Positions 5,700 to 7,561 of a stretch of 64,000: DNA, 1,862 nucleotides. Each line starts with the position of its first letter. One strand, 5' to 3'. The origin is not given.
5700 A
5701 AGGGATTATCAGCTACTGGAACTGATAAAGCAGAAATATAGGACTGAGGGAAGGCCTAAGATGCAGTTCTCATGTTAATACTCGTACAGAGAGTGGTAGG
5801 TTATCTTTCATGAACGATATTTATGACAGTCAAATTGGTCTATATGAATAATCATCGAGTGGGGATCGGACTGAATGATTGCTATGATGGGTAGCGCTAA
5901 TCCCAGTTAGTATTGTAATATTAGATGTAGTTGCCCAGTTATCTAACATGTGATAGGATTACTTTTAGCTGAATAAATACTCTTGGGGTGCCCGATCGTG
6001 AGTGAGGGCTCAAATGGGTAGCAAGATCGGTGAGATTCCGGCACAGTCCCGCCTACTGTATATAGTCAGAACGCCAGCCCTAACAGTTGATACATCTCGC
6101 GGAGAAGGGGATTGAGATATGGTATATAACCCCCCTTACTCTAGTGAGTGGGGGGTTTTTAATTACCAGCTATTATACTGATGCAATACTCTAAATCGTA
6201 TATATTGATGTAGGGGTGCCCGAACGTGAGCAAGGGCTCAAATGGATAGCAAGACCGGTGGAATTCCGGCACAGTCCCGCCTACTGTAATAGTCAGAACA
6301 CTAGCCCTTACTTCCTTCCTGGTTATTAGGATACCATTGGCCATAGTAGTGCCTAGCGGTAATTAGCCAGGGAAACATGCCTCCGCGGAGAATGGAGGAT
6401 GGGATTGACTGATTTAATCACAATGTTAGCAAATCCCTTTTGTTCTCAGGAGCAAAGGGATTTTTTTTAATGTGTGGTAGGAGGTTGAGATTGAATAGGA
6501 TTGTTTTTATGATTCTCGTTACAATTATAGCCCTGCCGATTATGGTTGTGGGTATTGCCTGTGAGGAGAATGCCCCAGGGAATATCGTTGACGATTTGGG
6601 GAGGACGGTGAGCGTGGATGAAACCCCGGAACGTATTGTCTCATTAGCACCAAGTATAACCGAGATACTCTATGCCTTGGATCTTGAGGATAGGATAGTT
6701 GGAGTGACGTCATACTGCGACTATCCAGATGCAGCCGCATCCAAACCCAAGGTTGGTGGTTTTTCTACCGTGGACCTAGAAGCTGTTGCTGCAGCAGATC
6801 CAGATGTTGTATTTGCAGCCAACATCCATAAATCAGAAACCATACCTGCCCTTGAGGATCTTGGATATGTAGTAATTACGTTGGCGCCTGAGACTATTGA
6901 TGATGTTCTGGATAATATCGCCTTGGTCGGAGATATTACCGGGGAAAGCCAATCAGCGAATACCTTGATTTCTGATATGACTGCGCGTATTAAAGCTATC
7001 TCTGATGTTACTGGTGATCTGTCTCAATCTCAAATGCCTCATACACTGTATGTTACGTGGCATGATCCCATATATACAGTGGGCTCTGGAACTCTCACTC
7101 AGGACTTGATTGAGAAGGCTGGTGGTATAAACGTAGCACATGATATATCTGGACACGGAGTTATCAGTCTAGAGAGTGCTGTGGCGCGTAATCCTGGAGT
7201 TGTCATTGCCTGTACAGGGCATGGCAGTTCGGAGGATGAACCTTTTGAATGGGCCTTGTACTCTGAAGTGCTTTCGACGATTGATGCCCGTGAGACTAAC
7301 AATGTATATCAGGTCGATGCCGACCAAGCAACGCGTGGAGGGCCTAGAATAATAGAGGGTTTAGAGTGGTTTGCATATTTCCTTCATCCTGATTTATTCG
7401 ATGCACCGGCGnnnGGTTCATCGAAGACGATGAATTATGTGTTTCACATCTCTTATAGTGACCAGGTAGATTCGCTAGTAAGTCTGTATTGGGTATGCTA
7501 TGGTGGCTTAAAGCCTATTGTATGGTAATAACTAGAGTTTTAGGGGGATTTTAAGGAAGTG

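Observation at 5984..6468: Two complete cobalamin riboswitches in tandem, each with its own intrinsic terminator, gating a btuFCD-corrinoid operon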

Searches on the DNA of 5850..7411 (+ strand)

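Call 3: search_rna_families(source=window, start=5850, end=6550, threshold=evalue, max_evalue=10, show_alignments=6)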
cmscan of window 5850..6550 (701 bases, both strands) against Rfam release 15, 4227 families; matches with E-value up to 10: 10.
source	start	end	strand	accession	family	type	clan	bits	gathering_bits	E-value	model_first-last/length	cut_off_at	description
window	6233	6308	+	RF01689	AdoCbl-II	Cis-reg; riboswitch;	CL00101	36.7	36.5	5.4e-07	1-81/81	no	AdoCbl-II (Cobalamin/B12) riboswitch aptamer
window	5969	6096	+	RF00174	Cobalamin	Cis-reg; riboswitch;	CL00101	32.5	31.5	1.9e-06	1-189/189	no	Cobalamin riboswitch aptamer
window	6428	6527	-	RF02450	ncr1175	Gene; sRNA;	-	25.4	60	0.028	1-110/110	no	Bacillus sRNA ncr1175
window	6379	6468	+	RF00515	PyrR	Cis-reg;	-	23.7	54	0.67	1-115/115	no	PyrR binding site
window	6078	6161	+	RF02580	tsr31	Gene; sRNA;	-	18.7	50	2.8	1-70/70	no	S. aureus tsr31 small RNA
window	5916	5973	+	RF01150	sR11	Gene; snRNA; snoRNA; CD-box;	-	17.7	39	0.9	1-57/57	no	Small nucleolar RNA sR11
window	6094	6161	+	RF02450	ncr1175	Gene; sRNA;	-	16.8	60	2.5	1-110/110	no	Bacillus sRNA ncr1175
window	6317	6399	+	RF00285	snoZ6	Gene; snRNA; snoRNA; CD-box;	-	16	35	1.1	1-91/91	no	Z6 small nucleolar RNA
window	6118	6163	+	RF02399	NsiR1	Gene; sRNA;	-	14.4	39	5.2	1-60/60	no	Nitrogen stress-induced RNA 1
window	6378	6530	-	RF02161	PART1_3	Gene; lncRNA;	-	11.7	40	6.2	1-131/131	no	Prostate androgen-regulated transcript 1 conserved region 3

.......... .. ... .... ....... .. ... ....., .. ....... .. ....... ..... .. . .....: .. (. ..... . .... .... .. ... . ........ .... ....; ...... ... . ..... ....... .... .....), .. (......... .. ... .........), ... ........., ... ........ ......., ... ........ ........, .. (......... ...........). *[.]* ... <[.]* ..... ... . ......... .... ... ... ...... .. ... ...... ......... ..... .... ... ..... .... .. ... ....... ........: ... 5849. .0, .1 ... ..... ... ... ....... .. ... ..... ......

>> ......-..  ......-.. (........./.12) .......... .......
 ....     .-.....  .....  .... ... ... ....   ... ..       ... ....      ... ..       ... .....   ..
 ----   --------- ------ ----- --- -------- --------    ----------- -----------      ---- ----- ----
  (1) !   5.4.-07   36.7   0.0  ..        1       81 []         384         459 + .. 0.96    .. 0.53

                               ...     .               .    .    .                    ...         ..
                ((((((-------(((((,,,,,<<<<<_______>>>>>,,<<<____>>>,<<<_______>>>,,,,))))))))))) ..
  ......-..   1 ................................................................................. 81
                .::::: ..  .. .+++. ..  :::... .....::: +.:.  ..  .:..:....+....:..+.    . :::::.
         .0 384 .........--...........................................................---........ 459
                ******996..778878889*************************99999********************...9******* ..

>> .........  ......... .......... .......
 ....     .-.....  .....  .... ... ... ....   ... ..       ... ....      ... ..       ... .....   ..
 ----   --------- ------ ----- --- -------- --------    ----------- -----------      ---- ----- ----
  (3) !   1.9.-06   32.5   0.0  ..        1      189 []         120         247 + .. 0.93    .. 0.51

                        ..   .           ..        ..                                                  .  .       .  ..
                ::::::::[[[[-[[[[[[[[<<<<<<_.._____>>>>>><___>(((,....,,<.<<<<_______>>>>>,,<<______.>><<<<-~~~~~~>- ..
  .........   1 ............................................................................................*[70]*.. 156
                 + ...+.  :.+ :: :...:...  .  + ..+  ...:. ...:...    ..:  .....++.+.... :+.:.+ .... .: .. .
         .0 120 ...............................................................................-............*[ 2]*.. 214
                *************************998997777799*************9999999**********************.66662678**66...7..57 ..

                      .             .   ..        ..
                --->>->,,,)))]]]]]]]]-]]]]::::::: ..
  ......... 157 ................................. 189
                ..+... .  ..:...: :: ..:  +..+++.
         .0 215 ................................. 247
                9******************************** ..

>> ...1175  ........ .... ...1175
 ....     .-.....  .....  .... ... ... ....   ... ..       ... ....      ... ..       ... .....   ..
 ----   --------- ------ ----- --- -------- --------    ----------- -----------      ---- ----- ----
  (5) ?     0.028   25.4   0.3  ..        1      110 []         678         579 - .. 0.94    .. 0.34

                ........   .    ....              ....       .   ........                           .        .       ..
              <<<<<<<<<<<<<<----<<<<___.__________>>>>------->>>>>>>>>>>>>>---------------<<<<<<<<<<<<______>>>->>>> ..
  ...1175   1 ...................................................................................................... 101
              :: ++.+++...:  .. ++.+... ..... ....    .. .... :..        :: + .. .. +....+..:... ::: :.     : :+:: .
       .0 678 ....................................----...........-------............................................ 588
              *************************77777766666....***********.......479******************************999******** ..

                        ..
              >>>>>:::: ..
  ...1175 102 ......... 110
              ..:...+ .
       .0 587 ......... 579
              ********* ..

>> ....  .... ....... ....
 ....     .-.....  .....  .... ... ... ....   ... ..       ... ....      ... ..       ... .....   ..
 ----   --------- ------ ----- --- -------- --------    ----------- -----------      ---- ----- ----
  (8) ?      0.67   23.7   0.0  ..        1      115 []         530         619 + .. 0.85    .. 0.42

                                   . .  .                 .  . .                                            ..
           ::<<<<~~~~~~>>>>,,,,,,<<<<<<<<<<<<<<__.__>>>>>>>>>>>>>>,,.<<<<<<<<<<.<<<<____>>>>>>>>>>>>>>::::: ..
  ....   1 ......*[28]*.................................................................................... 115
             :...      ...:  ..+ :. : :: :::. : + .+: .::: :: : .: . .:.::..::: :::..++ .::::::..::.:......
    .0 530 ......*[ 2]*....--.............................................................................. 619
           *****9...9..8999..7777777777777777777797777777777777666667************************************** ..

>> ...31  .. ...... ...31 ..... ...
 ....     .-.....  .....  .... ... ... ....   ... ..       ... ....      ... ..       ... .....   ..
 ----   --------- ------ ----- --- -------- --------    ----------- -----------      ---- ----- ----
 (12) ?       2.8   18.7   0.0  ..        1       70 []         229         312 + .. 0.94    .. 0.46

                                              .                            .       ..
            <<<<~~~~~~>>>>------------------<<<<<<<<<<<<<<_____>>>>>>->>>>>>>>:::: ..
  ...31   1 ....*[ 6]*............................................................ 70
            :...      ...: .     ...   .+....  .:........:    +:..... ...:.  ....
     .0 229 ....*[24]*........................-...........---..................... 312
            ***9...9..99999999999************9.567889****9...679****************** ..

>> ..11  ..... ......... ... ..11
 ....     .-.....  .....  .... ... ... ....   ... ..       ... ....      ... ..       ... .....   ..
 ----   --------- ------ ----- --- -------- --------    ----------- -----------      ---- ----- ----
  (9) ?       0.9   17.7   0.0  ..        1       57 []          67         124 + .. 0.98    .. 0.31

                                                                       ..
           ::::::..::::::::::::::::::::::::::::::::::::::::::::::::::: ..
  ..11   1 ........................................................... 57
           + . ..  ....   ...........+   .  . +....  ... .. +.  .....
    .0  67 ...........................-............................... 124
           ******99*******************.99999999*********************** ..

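Call 22: search_rna_families(sources=[L001, L002, L003, L004, L005, L006, L007, L009, L010, L011, L012, L013], threshold=evalue, max_evalue=0.1)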
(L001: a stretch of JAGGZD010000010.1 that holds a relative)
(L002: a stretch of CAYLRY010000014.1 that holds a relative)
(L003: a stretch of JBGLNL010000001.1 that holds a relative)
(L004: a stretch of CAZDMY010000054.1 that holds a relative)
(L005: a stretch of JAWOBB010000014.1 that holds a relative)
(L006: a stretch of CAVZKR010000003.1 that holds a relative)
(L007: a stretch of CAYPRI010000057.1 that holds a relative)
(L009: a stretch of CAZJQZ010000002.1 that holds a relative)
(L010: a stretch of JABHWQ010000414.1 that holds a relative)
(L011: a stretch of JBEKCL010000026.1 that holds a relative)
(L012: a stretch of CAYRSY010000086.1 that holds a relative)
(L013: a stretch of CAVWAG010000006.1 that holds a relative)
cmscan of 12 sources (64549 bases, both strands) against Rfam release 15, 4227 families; matches with E-value up to 0.1: 8.
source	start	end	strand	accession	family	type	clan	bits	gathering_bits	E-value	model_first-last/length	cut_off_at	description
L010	370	510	+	RF00174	Cobalamin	Cis-reg; riboswitch;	CL00101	55.8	31.5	3.6e-11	1-189/189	no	Cobalamin riboswitch aptamer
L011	2085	2210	+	RF00174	Cobalamin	Cis-reg; riboswitch;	CL00101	41.8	31.5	3.9e-07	1-189/189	no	Cobalamin riboswitch aptamer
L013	3391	3516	+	RF00174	Cobalamin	Cis-reg; riboswitch;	CL00101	41.2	31.5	5.5e-07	1-189/189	no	Cobalamin riboswitch aptamer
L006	3402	3527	+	RF00174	Cobalamin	Cis-reg; riboswitch;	CL00101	36.4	31.5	1.3e-05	1-189/189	no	Cobalamin riboswitch aptamer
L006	2142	2222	+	RF01689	AdoCbl-II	Cis-reg; riboswitch;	CL00101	35.9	36.5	8.9e-05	1-81/81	no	AdoCbl-II (Cobalamin/B12) riboswitch aptamer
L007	2110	2235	+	RF00174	Cobalamin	Cis-reg; riboswitch;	CL00101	35.7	31.5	2e-05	1-189/189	no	Cobalamin riboswitch aptamer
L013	2104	2229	+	RF00174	Cobalamin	Cis-reg; riboswitch;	CL00101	30.6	31.5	0.0006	1-189/189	no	Cobalamin riboswitch aptamer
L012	2124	2267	+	RF00174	Cobalamin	Cis-reg; riboswitch;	CL00101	23.2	31.5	0.081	1-189/189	no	Cobalamin riboswitch aptamer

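Call 27: build_rna_model(alignment_id=A2, structure=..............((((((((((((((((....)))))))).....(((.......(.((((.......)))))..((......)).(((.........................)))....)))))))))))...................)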
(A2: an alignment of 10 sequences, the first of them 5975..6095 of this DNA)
Model R1 built from alignment A2 (10 sequences, 153 columns); structure: as given.
model positions 126; base pairs 29; branch points 3; effective number of sequences 1.95; information 0.589 bits per position. Calibrated on 0.2 Mb of random sequence (short: E-values are rough).
structure used (alignment columns):
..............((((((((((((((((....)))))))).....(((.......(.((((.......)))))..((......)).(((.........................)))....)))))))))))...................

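Call 29: search_with_rna_model(model_id=R1, sources=[window, L001, L002, L003, L004, L005, L006, L007, L008, L009, L010, L011, L012, L013, L014, L015, L016, L017, L018, L019, L020, L021, L022, L023, L024, L025, L026, L027, L028, L029], max_evalue=1, make_alignment=true)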
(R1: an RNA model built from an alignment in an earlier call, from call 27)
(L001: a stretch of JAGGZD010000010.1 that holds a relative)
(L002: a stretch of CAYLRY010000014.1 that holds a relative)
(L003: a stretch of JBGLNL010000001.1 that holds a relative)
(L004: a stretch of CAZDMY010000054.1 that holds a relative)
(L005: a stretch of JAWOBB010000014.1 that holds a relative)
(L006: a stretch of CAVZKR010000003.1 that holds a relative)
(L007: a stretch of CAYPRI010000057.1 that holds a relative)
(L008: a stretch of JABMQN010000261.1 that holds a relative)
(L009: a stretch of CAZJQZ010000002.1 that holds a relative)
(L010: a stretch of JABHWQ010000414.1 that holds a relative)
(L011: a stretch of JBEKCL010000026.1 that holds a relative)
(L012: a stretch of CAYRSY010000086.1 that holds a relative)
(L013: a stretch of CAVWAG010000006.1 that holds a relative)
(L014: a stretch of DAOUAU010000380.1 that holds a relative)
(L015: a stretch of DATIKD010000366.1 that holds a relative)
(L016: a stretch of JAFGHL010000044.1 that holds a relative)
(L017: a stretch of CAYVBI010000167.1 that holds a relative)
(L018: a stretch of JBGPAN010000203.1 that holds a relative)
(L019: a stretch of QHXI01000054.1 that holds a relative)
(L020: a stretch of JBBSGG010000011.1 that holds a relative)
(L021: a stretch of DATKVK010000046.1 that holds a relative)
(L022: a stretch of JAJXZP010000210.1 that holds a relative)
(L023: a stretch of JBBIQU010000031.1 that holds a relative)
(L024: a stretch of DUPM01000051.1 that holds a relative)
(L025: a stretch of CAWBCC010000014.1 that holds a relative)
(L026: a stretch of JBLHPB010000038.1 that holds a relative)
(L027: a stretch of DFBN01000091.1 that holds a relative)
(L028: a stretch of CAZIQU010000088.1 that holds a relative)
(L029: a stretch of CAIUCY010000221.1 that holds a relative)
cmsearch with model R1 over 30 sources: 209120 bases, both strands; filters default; matches with E-value up to 1: 25.
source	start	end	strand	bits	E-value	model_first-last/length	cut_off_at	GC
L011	2086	2211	+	133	2.1e-32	1-126/126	no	0.52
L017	1499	1624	+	129.1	2.2e-31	1-126/126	no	0.51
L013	3392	3517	+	125.8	1.6e-30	1-126/126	no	0.49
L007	2110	2234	+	123.1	8.3e-30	1-126/126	no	0.54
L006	2110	2234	+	121.4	2.4e-29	1-126/126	no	0.46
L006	3403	3528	+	118.9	1.1e-28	1-126/126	no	0.45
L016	273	397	+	117.5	2.5e-28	1-126/126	no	0.5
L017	200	325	+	117.3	2.7e-28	1-126/126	no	0.48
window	6198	6322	+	115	1.1e-27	1-126/126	no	0.51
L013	2105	2229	+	114.7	1.3e-27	1-126/126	no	0.54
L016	1565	1690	+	114.6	1.4e-27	1-126/126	no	0.56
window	5972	6097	+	105.9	2.7e-25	1-126/126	no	0.5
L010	370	511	+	88.9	7.5e-21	1-126/126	no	0.56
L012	2124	2266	+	75.6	2.4e-17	1-126/126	no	0.55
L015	483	617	+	60.1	2.6e-13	1-126/126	no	0.53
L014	1957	2090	+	58.3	7.9e-13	1-126/126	no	0.5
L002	2199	2280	+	53.1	1.8e-11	45-105/126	no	0.57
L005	2157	2301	+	42.2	1.3e-08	1-126/126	no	0.48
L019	1982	2127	+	33.8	2e-06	1-126/126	no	0.6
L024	2070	2259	+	27.7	8.1e-05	1-126/126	no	0.47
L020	2225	2357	+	26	0.00022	1-126/126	no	0.47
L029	550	698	+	20.9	0.0048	1-126/126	no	0.51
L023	510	574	+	19.9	0.0092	54-102/126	no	0.65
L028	2215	2278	+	16.3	0.077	54-102/126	no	0.53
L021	812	890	+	14.7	0.2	18-108/126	no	0.66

Alignment A3: 25 matches aligned to the model, 246 columns, each read 5' to 3' on its own strand. Consensus structure (alignment columns), stored with it:
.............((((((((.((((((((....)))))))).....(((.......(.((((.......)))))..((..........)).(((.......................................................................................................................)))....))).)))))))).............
